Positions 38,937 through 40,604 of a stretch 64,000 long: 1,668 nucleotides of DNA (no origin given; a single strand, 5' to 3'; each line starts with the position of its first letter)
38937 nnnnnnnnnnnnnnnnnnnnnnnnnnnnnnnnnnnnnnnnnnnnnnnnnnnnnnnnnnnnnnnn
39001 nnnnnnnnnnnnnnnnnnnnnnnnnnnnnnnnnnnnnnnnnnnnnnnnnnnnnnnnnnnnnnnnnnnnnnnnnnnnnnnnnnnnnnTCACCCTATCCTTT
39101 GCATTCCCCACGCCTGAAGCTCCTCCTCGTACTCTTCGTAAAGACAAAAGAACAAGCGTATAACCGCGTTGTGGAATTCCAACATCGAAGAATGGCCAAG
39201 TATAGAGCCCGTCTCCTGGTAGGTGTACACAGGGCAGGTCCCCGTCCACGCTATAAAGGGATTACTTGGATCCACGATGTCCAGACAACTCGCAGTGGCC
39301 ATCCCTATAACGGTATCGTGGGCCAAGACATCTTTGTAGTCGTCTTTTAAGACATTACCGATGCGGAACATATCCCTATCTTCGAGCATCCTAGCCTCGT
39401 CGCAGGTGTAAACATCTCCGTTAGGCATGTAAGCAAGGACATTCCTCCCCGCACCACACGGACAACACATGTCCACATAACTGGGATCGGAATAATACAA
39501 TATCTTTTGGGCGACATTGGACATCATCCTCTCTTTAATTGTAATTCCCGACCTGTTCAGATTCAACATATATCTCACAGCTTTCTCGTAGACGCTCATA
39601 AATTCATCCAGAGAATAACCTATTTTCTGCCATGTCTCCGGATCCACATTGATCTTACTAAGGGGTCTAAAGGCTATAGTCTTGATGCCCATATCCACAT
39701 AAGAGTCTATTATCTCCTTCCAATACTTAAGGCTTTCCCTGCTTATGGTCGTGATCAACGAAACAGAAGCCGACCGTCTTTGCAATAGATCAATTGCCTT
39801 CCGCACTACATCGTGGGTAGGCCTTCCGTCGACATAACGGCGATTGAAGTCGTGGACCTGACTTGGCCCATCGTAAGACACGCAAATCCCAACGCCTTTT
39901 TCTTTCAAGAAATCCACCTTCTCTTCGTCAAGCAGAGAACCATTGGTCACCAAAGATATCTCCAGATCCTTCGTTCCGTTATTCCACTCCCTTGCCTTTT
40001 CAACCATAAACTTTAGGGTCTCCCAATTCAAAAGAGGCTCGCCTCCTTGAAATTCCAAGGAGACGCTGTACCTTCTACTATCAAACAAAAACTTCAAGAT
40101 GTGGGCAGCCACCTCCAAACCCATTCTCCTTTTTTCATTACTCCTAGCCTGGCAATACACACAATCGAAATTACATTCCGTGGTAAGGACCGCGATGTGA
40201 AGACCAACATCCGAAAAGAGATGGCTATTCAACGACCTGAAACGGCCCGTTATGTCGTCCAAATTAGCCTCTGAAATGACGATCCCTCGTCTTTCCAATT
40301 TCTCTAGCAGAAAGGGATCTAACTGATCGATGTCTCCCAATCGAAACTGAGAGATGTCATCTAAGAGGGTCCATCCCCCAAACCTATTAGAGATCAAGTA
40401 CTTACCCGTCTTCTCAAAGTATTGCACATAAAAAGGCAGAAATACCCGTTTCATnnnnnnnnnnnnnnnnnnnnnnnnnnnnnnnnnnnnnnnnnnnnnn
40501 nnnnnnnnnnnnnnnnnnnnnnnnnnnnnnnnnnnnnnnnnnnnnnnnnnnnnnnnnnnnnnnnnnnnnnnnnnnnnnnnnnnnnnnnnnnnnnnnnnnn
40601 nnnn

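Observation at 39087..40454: rSAM/SPASM maturase with an N-terminal RRE-like domain, translationally coupled to the precursor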

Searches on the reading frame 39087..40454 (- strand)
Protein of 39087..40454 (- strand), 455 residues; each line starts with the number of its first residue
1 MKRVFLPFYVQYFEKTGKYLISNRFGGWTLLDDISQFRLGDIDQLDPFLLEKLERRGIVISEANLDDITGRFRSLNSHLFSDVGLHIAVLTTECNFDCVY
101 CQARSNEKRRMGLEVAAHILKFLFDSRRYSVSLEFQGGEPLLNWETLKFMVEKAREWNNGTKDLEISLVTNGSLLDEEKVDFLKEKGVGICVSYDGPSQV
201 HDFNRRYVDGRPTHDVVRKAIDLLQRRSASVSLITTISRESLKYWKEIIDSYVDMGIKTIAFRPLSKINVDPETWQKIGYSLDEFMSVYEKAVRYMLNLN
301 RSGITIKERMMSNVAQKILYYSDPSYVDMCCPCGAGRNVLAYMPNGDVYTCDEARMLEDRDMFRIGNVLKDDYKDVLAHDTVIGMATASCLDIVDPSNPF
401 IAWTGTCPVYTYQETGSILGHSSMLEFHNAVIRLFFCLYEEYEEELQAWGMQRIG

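Call 3: search_protein_families(library=ncbifam, proteins=[window:39087-40454:-], max_evalue=0.01)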
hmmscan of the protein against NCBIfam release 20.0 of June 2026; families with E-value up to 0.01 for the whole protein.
window:39087-40454:- (455 aa): 73 families (the best 25 are shown)
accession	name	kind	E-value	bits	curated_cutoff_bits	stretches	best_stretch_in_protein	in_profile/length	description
TIGR03978.1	rSAM_paired_1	equivalog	4.3e-94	315.9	370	1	6-440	2-452/466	His-Xaa-Ser system radical SAM maturase HxsB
NF047865.1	rSAM_PapB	equivalog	1.6e-40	139.4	340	1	89-371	8-282/330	PapB family radical SAM/SPASM ranthipeptide maturase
TIGR03974.1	rSAM_six_Cys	equivalog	1.8e-34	119.4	425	1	51-376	67-387/451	thioether cross-link-forming SCIFF peptide maturase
TIGR04064.1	rSAM_nif11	equivalog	3.7e-33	114.9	518.7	1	89-374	83-372/459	nif11-like peptide radical SAM maturase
TIGR03906.1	quino_hemo_SAM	equivalog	1e-32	113.4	453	1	89-368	99-377/467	quinohemoprotein amine dehydrogenase maturation protein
TIGR03942.1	sulfatase_rSAM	equivalog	4e-32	111.7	349.45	1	90-382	7-296/363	anaerobic sulfatase maturase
NF040492.1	not_ScfB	exception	1.3e-30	106.7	855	1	51-380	66-390/450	ScfB-related radical SAM/SPASM orphan maturase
TIGR04163.1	rSAM_cobopep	equivalog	2e-30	105.9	375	1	91-436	71-416/428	peptide-modifying radical SAM enzyme CbpB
TIGR04068.1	rSAM_ocin_clost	equivalog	3.4e-30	105.4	500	1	50-369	50-386/462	Cys-rich peptide radical SAM maturase CcpM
TIGR04261.1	rSAM_GlyRichRpt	subfamily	3.2e-28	98.8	310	1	91-379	4-296/363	cyclophane-forming radical SAM/SPASM peptide maturase GrrM/OscB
NF041298.1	rSAM_mat_DynA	equivalog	7.5e-25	87.6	450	1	91-385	8-299/356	dynobactin maturation radical SAM/SPASM protein DynA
NF038107.1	rSAM_NF038107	equivalog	8.1e-24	84.2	600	1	38-237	39-246/444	Cys-every-fifth radical SAM/SPASM peptide maturase CefB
TIGR04136.1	rSAM_FibroRumin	equivalog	9e-24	84.1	400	1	81-374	88-384/458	FibroRumin system radical SAM peptide maturase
TIGR04115.1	rSAM_Cxxx_rpt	equivalog_domain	3.9e-23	82.5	350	1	90-370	8-290/359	radical SAM peptide maturase, CXXX-repeat target family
TIGR04280.1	geopep_mat_rSAM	hypoth_equivalog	4.2e-22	78.7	400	1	67-261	69-266/428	geopeptide radical SAM maturase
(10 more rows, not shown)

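Call 4: search_protein_families(library=pfam, proteins=[window:39087-40454:-], max_evalue=0.01)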
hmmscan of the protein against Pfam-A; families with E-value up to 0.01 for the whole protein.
window:39087-40454:- (455 aa): 3 families
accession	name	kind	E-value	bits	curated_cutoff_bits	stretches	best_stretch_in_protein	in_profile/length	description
PF04055.27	Radical_SAM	-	5.8e-19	69.3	29.5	1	90-250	3-164/166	Radical SAM superfamily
PF13353.11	Fer4_12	-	8.3e-10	39.5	22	1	84-195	5-118/137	4Fe-4S single cluster domain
PF13186.11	SPASM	-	0.0013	19.4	21.5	1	333-380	1-46/67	Iron-sulfur cluster-binding domain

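Call 14: search_protein_families(library=padloc, proteins=[window:39087-40454:-], max_evalue=0.01)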
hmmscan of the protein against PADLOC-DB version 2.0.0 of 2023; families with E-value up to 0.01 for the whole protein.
window:39087-40454:- (455 aa): 2 families
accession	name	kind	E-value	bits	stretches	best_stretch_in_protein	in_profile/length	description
PDLC02903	pVip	-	4.4e-16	57.1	1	90-231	6-139/257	Viperins not associated with kinases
PDLC02904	pVip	-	3.6e-14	50.9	1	90-239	9-151/262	Viperins associated with kinases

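Call 16: find_homologous_proteins(query=window:39087-40454:-, max_evalue=1e-10)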
Query window:39087-40454:- (455 aa): 731 proteins with E <= 1e-10 among 4310 candidates; the best 120 are listed.
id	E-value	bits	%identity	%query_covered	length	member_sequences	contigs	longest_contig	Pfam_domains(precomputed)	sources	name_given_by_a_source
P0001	0.0e+0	1056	100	100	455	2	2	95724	PF04055.28,PF13353.12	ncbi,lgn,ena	-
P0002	6.1e-187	640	59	100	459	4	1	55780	PF04055.28,PF13353.12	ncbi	-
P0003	4.5e-178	611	58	99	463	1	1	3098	PF04055.28,PF13353.12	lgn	-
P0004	8.6e-177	607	57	98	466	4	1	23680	PF04055.28,PF13353.12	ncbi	-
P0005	3.1e-174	598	58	98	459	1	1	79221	PF04055.28,PF13353.12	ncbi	-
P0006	1.7e-117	411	44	98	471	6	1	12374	PF04055.28,PF13353.12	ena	-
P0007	1.2e-116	408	44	98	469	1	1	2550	PF13186.12,PF04055.28,PF13353.12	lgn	-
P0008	4.8e-116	406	43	94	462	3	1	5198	PF04055.28,PF13353.12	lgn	-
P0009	2.1e-115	404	44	95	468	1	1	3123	PF04055.28,PF13353.12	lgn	-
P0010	2.1e-115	404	46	89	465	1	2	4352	PF13186.12,PF04055.28,PF13353.12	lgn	-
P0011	2.3e-115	404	46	88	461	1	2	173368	PF04055.28,PF13353.12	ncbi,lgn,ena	-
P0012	2.3e-115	404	45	91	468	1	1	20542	PF04055.28,PF13353.12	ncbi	-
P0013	2.5e-115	404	43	91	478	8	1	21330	PF04055.28,PF13353.12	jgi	-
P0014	3.0e-115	404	45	89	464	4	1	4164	PF13186.12,PF04055.28,PF13353.12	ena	-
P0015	3.1e-115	404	43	96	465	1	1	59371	PF04055.28,PF13353.12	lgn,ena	-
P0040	7.0e-111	389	44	93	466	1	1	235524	PF04055.28,PF13353.12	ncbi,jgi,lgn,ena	ncbi:MAG: His-Xaa-Ser system radical SAM maturase HxsB [Candidatus Omnitrophota bacterium]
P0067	7.9e-107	376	40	98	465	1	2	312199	PF04055.28,PF13353.12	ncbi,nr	ncbi:MAG: His-Xaa-Ser system radical SAM maturase HxsB [Candidatus Omnitrophica bacterium]|nr:His-Xa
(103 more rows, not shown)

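Call 17: find_encoding_contigs(protein=P0002, flank=8000, max_places=3)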
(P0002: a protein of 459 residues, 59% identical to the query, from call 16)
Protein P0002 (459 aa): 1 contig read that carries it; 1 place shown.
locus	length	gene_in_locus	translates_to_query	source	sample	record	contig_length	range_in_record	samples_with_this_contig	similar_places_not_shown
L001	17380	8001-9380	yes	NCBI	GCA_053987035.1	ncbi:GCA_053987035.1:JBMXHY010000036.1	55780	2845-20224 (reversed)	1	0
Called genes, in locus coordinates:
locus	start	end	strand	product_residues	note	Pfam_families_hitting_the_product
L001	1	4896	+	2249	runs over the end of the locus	-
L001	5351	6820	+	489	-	PF22842:Pel9A-like_beta_helix, PF13229:Beta_helix (weak)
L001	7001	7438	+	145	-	-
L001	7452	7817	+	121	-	PF27806:HxsD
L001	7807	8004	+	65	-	-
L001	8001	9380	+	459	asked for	PF13353:Fer4_12, PF04055:Radical_SAM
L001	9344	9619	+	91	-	-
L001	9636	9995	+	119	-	-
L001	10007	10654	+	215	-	-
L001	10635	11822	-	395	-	PF04055:Radical_SAM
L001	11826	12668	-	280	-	PF01478:Peptidase_A24 (weak)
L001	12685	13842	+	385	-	-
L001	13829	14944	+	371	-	PF13353:Fer4_12 (weak), PF04055:Radical_SAM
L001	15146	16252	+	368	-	PF00155:Aminotran_1_2, PF01041:DegT_DnrJ_EryC1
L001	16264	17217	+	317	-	-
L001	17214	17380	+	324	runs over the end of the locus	PF04055:Radical_SAM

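Call 18: find_encoding_contigs(protein=P0005, flank=8000, max_places=3)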
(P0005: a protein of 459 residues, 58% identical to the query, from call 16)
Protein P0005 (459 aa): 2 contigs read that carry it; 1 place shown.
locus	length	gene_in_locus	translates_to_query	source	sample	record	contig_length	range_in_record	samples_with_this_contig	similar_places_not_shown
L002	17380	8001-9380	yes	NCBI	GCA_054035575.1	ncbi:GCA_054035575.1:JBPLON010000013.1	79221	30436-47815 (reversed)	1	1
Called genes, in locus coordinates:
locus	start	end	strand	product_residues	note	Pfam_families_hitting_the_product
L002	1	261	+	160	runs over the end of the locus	PF03840:SecG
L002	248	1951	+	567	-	PF00496:SBP_bac_5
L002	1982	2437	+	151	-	PF01613:Flavin_Reduct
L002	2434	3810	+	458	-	PF00206:Lyase_1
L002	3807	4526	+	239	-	PF10096:DUF2334 (faint)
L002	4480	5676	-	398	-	PF04101:Glyco_tran_28_C (weak)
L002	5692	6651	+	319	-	PF04055:Radical_SAM, PF13186:SPASM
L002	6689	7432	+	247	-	-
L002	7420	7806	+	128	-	PF27806:HxsD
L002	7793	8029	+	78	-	-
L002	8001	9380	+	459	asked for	PF04055:Radical_SAM, PF13353:Fer4_12 (weak)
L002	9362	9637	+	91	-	-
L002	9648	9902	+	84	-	-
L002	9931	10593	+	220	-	-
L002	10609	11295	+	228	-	-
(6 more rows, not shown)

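Call 19: find_encoding_contigs(protein=P0004, flank=8000, max_places=3)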
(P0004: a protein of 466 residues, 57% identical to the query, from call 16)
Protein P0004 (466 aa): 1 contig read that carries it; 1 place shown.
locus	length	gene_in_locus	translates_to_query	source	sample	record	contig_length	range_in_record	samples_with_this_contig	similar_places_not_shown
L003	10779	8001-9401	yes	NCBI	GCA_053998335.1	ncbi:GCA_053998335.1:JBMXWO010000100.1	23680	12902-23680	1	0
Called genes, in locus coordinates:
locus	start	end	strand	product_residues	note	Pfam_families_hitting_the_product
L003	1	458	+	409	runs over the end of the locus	PF01595:CNNM, PF00571:CBS (weak), PF03471:CorC_HlyC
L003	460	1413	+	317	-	PF01595:CNNM, PF00571:CBS (weak)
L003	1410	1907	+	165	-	PF05036:SPOR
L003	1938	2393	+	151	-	PF01613:Flavin_Reduct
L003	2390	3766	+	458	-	PF00206:Lyase_1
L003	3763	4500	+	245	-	PF10096:DUF2334 (weak)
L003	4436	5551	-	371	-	PF04101:Glyco_tran_28_C (weak)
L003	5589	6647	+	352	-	PF04055:Radical_SAM, PF13186:SPASM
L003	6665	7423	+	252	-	-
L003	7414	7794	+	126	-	PF27806:HxsD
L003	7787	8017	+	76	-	-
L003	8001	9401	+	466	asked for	PF04055:Radical_SAM, PF13353:Fer4_12 (weak)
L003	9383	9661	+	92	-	-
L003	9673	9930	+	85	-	-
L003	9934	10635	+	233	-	-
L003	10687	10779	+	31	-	?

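Call 20: find_encoding_contigs(protein=P0001, flank=2000, max_places=2)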
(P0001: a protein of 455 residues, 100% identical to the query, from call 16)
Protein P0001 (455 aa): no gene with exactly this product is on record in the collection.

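Call 21: find_encoding_contigs(protein=P0040, flank=6000, max_places=2)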
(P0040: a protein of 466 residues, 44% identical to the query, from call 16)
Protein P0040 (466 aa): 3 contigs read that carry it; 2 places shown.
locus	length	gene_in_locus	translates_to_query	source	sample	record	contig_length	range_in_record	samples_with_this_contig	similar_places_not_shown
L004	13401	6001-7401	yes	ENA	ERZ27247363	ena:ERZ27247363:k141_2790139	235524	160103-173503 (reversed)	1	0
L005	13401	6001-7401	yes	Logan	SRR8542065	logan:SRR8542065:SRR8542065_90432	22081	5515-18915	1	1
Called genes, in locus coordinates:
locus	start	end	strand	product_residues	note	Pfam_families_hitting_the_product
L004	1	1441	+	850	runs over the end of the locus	PF13584:BatD, PF07719:TPR_2 (faint), PF13414:TPR_11 (faint), PF06347:SH3_4 (faint)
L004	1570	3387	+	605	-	PF02446:Glyco_hydro_77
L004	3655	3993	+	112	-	-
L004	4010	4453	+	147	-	-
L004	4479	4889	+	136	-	PF27806:HxsD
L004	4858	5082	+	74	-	-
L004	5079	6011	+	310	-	PF04055:Radical_SAM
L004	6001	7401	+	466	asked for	PF04055:Radical_SAM, PF13353:Fer4_12 (weak)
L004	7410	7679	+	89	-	-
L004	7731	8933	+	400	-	-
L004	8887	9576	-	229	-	-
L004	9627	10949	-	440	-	PF04055:Radical_SAM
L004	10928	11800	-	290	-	PF01478:Peptidase_A24 (weak)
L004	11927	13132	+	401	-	PF04101:Glyco_tran_28_C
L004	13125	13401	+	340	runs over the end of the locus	PF13353:Fer4_12 (weak), PF04055:Radical_SAM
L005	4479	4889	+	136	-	PF27806:HxsD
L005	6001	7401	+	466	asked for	PF04055:Radical_SAM, PF13353:Fer4_12 (weak)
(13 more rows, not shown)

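Call 22: find_encoding_contigs(protein=P0067, flank=6000, max_places=2)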
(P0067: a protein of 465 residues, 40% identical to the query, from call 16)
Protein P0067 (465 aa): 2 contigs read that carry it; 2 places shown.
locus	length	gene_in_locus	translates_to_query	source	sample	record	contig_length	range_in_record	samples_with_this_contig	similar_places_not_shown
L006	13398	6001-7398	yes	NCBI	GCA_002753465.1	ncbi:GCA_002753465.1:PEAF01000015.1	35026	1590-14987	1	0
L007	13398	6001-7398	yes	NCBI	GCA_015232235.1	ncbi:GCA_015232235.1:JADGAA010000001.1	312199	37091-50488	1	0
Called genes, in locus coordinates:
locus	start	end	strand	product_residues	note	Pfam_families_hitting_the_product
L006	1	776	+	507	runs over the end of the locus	PF13231:PMT_2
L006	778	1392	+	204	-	PF02585:PIG-L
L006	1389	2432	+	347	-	PF01041:DegT_DnrJ_EryC1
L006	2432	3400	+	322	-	PF00106:adh_short (weak), PF01073:3Beta_HSD, PF01370:Epimerase, PF02719:Polysacc_synt_2, PF04321:RmlD_sub_bind, PF07993:NAD_binding_4, PF13460:NAD_binding_10, PF16363:GDP_Man_Dehyd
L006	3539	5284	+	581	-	PF00749:tRNA-synt_1c, PF03950:tRNA-synt_1c_C, PF20974:tRNA-synt_1c_C2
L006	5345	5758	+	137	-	PF27806:HxsD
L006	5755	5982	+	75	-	-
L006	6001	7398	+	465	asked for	PF13353:Fer4_12 (weak), PF04055:Radical_SAM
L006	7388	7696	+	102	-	-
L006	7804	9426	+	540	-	-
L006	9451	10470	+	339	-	PF13186:SPASM (weak)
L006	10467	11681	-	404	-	PF04101:Glyco_tran_28_C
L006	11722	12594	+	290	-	PF01478:Peptidase_A24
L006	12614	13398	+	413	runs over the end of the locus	PF04055:Radical_SAM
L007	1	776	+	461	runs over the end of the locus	PF13231:PMT_2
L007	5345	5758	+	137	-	PF27806:HxsD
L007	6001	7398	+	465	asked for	PF13353:Fer4_12 (weak), PF04055:Radical_SAM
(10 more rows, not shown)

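Call 23: search_solved_structures(query=window:39087-40454:-, max_evalue=0.001, show_alignments=3)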
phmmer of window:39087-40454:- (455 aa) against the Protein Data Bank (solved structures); distinct sequences matched with E-value up to 0.001: 5.
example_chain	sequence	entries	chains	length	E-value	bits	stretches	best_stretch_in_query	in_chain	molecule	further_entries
5wgg_A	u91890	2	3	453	2.2e-25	92.7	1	43-370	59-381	Radical SAM domain protein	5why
4k37_A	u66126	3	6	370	2.7e-16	62.8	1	87-370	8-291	Anaerobic sulfatase-maturating enzyme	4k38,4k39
4k36_A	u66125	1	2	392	3.2e-16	62.5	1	87-370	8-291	Anaerobic sulfatase-maturating enzyme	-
8vpo_A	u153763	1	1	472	3e-13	52.7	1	88-261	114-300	Radical SAM core domain-containing protein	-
9gm3_A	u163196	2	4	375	1.4e-07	34.1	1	107-228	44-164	ChlB radical SAM domain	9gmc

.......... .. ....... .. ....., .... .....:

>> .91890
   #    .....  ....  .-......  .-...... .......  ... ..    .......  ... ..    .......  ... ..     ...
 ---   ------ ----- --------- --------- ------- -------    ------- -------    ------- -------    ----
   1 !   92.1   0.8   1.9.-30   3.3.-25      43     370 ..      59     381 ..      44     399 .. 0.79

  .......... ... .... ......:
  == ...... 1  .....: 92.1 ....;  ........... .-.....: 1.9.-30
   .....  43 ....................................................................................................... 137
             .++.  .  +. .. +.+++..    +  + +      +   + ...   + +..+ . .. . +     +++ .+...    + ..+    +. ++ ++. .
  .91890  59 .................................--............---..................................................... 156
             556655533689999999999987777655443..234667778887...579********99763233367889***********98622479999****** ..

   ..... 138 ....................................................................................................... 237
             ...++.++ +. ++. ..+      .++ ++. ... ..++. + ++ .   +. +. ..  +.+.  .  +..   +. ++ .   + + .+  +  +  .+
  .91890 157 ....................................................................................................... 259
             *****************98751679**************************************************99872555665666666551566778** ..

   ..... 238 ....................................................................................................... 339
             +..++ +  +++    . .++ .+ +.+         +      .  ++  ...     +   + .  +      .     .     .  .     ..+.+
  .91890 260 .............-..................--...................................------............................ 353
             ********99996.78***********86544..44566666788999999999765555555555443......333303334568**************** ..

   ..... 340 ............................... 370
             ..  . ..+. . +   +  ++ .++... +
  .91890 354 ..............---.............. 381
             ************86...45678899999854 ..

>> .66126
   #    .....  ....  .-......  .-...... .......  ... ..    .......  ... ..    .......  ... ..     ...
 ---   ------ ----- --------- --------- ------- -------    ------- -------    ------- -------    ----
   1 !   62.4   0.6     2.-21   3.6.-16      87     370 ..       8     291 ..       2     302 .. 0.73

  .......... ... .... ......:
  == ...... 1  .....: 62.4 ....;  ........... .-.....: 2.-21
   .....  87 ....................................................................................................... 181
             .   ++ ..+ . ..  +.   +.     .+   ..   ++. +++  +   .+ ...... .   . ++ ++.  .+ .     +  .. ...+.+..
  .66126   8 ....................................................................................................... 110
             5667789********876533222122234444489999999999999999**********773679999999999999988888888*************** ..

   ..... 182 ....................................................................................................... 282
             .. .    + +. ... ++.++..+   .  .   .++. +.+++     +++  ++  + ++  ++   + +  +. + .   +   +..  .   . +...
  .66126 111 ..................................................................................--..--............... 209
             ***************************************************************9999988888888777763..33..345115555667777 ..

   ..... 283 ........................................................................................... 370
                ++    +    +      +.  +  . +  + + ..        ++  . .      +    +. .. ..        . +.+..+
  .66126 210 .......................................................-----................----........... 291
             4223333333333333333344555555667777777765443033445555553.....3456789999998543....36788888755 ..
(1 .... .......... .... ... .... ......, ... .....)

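Call 26: search_dna_similar(query=window:39087-40454:-, collection=plasmids, mode=protein, max_rows=12, max_evalue=1e-8)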
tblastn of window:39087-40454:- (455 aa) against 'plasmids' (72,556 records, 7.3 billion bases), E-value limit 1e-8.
Records with a match: 588; places in all: 609; records where one place covers at least 80% of the query: 52.
Best place of each record, by identity: <60% 588.
By first word of the organism name: Klebsiella 321; Bacillus 34; Rhizobium 33; Agrobacterium 26; Clostridium 14; Leisingera 14; Escherichia 13; Paracoccus 10; Sinorhizobium 8; Pantoea 7; and 61 more.
By predicted mobility (MOB-suite, as given by PLSDB): conjugative 360; non-mobilizable 210; mobilizable 18.
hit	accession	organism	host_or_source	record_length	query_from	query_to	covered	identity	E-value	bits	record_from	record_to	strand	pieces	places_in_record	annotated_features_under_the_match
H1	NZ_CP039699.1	Novosphingobium sp. EMRT-2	cell,freshwater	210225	6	435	95%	30.6%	1e-53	200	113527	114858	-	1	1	hxsB: His-Xaa-Ser system radical SAM maturase HxsB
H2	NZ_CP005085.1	Sphingobium sp. TKS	-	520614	16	427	91%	30.8%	3e-48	185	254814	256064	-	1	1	hxsB: His-Xaa-Ser system radical SAM maturase HxsB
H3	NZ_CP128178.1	Sphingobium baderi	mixed culture,activated sludge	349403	16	427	91%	30.8%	1e-47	183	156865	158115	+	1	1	hxsB: His-Xaa-Ser system radical SAM maturase HxsB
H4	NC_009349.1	Aeromonas salmonicida subsp. salmonicida A449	-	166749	20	435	91%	30.2%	9e-51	192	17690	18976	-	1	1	hxsB: His-Xaa-Ser system radical SAM maturase HxsB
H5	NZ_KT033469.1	Aeromonas salmonicida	-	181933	20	435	91%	30.2%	9e-51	192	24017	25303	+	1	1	hxsB: His-Xaa-Ser system radical SAM maturase HxsB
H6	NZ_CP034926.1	Roseomonas mucosa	Homo sapiens,tissue sample,Clinical, ...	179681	17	436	92%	29.3%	5e-44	172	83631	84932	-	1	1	hxsB: His-Xaa-Ser system radical SAM maturase HxsB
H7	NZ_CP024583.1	Roseomonas sp. FDAARGOS_362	Homo sapiens,peripheral Blood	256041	17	436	92%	29.3%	5e-44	172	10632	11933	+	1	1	hxsB: His-Xaa-Ser system radical SAM maturase HxsB | hypothetical protein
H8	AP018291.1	Calothrix sp. NIES-4105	-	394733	18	427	90%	29.9%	2e-53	200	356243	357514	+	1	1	radical SAM domain-containing protein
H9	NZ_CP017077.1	Novosphingobium resinovorum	single cell,soil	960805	19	435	92%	29.4%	7e-45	175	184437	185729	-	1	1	hxsB: His-Xaa-Ser system radical SAM maturase HxsB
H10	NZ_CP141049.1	Microvirga lotononidis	-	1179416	6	436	95%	28.3%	2e-47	182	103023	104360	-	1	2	none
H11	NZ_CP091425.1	Methylobacter sp. YRD-M1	isolate,wetland soil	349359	18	435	92%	29.1%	1e-52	197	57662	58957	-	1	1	hxsB: His-Xaa-Ser system radical SAM maturase HxsB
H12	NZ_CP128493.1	Novosphingobium resinovorum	pure cell culture,soil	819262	19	435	92%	29.1%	2e-44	173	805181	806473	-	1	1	hxsB: His-Xaa-Ser system radical SAM maturase HxsB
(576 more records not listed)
